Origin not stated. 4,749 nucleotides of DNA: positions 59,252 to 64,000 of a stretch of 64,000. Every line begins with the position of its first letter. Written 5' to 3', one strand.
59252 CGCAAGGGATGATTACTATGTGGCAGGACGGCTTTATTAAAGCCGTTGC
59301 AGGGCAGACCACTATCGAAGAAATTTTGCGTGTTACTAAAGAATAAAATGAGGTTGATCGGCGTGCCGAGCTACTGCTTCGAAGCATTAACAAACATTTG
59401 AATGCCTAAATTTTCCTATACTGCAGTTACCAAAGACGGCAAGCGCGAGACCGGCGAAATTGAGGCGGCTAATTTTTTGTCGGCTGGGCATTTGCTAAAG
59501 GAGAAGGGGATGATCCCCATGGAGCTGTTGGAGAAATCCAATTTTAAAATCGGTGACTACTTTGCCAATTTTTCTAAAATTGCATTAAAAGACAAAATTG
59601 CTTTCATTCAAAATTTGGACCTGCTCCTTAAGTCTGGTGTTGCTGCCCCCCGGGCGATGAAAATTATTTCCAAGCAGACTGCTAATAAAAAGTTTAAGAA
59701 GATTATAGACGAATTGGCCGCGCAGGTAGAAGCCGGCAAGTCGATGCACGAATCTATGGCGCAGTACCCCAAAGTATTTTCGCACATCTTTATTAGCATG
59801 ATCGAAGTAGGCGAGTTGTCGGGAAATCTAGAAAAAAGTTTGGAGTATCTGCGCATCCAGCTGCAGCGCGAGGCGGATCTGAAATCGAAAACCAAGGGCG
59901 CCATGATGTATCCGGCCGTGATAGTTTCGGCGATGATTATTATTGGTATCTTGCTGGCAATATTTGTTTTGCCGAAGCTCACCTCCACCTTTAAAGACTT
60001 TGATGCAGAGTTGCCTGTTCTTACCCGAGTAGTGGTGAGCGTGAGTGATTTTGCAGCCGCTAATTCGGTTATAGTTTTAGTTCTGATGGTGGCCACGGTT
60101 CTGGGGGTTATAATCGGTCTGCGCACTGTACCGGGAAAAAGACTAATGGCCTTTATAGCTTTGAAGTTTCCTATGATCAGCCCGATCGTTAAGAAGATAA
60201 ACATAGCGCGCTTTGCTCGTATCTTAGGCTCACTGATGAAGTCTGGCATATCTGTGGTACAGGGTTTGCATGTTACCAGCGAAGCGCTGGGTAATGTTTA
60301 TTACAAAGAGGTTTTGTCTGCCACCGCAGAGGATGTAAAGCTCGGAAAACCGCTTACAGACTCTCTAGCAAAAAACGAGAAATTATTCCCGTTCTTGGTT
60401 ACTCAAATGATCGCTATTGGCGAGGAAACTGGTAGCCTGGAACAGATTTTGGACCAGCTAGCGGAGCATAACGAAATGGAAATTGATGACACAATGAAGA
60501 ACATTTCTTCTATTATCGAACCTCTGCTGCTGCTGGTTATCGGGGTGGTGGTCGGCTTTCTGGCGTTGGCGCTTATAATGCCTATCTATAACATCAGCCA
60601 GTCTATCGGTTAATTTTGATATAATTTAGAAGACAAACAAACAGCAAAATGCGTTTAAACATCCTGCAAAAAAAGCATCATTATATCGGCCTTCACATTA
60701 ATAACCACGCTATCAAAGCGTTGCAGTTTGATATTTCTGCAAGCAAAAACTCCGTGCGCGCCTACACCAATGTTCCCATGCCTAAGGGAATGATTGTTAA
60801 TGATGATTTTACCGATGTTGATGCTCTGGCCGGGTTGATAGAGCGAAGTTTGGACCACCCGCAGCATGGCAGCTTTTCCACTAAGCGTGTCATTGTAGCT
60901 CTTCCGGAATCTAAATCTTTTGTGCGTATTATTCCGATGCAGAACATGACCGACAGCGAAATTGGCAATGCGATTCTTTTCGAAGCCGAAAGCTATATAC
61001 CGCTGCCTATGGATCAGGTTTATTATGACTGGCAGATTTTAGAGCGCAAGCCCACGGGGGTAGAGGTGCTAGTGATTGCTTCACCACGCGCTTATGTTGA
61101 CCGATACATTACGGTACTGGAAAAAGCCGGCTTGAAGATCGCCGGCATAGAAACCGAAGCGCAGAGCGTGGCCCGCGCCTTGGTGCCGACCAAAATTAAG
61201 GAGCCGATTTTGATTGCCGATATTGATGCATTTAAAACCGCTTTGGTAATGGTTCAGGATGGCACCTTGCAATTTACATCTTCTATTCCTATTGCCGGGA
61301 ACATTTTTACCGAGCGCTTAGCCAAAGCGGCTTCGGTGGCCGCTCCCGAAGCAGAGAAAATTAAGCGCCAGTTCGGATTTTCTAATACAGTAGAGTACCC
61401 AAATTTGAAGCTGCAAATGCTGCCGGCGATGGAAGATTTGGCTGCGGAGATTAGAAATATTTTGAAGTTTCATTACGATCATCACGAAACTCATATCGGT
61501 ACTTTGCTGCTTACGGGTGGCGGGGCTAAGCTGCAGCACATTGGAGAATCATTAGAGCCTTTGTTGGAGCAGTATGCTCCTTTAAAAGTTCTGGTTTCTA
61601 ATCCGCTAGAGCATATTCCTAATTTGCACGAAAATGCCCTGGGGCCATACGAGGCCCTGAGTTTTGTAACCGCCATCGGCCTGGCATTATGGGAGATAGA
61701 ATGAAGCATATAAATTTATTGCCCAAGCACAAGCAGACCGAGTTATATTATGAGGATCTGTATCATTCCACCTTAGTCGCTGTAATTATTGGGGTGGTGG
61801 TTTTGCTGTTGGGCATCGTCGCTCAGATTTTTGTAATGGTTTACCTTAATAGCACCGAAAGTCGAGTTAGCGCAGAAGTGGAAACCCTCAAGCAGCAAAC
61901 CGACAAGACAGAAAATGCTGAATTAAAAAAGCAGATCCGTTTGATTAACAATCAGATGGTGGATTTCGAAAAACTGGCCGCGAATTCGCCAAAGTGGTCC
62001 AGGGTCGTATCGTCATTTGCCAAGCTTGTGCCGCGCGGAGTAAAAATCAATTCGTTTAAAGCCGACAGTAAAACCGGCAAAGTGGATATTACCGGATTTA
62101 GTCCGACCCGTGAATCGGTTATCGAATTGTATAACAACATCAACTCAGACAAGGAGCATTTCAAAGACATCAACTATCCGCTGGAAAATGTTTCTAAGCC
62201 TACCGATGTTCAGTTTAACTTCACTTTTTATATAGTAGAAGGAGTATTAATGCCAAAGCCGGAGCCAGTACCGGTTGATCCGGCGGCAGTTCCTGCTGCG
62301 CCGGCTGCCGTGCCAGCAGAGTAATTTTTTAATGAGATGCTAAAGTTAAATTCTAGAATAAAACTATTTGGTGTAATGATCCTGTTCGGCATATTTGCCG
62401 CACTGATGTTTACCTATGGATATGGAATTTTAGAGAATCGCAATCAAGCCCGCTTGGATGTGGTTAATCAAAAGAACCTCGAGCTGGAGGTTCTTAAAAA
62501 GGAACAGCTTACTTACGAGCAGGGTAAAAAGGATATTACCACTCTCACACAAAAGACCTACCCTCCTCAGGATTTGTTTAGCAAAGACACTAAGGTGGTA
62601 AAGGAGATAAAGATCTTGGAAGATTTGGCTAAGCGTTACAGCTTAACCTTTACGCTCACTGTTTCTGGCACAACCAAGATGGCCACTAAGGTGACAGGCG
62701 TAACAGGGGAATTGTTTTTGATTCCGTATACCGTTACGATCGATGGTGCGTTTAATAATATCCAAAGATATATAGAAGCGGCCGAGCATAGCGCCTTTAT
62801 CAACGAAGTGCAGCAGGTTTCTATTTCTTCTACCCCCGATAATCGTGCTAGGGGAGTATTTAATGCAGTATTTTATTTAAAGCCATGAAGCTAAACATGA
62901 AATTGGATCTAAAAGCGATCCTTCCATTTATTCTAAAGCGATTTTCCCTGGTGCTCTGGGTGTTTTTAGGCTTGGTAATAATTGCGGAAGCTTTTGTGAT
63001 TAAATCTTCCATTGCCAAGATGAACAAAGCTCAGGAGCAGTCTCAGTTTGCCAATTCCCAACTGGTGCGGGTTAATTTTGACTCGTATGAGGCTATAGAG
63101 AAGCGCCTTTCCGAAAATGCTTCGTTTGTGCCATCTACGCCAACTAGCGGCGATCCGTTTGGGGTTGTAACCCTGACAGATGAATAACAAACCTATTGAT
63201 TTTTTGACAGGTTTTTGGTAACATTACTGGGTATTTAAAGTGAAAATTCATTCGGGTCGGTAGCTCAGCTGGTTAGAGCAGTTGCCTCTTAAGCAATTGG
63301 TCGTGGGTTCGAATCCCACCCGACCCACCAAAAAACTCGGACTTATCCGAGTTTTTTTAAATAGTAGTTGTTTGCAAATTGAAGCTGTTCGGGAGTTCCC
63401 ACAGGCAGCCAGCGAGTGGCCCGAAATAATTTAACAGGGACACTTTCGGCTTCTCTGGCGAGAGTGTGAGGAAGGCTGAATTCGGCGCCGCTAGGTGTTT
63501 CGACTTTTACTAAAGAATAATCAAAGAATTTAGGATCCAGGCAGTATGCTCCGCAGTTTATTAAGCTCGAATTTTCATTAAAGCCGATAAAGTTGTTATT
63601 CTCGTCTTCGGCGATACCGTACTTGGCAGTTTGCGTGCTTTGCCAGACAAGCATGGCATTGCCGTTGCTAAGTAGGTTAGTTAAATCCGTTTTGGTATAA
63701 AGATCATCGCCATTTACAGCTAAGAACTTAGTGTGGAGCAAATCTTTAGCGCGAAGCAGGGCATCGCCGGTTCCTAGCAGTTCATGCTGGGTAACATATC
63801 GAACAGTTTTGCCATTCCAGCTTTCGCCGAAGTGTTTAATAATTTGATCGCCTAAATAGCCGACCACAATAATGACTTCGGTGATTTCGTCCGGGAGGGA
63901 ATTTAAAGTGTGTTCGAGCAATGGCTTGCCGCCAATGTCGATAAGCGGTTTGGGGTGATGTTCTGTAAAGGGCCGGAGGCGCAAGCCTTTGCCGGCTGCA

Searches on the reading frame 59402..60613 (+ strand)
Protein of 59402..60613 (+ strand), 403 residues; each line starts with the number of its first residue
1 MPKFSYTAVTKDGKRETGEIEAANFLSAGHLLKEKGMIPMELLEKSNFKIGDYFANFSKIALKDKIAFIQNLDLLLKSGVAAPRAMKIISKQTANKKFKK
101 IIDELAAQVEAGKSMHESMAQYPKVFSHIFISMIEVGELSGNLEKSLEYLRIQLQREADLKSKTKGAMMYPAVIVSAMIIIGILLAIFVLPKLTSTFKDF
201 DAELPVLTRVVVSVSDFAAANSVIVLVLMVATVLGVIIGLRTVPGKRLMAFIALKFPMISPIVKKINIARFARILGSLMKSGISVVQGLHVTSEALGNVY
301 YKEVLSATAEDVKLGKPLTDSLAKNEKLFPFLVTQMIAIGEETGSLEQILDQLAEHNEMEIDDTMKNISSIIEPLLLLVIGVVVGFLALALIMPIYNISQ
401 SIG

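Call 92: search_protein_families(library=pfam, proteins=[window:59402-60613:+], max_evalue=0.001)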
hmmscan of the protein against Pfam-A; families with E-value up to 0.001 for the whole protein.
window:59402-60613:+ (403 aa): 1 family
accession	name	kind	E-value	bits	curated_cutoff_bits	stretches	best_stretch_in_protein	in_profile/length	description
PF00482.28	T2SSF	-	2e-55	186.5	25.2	2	271-394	1-125/125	Type II secretion system (T2SS), protein F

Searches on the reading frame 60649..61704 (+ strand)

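Call 92: search_protein_families(library=pfam, proteins=[window:60649-61704:+], max_evalue=0.001)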
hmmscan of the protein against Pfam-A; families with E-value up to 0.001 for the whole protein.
window:60649-61704:+ (351 aa): 2 families
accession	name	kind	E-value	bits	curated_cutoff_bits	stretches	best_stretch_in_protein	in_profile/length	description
PF11104.14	PilM_2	-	4.4e-40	138.1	27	1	14-347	1-337/340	Type IV pilus assembly protein PilM;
PF14450.12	FtsA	-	6.9e-09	36.6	31.8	1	191-309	4-106/127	Cell division protein FtsA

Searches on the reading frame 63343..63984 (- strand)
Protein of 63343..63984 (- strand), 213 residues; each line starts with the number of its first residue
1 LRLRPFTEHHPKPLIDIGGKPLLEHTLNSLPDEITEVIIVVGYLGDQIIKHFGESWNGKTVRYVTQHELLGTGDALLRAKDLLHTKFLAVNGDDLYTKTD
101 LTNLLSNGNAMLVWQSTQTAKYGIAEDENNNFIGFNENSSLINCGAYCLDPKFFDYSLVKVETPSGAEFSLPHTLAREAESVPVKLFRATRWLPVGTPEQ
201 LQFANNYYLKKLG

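Call 92: search_protein_families(library=pfam, proteins=[window:63343-63984:-], max_evalue=0.001)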
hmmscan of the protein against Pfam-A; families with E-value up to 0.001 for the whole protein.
window:63343-63984:- (213 aa): 2 families
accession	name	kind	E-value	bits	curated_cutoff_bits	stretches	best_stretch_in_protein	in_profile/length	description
PF00483.29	NTP_transferase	-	7.3e-16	58.9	21.2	1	2-210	12-244/245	Nucleotidyl transferase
PF12804.13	NTP_transf_3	-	5.1e-05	23.9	27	1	11-94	15-96/160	MobA-like NTP transferase domain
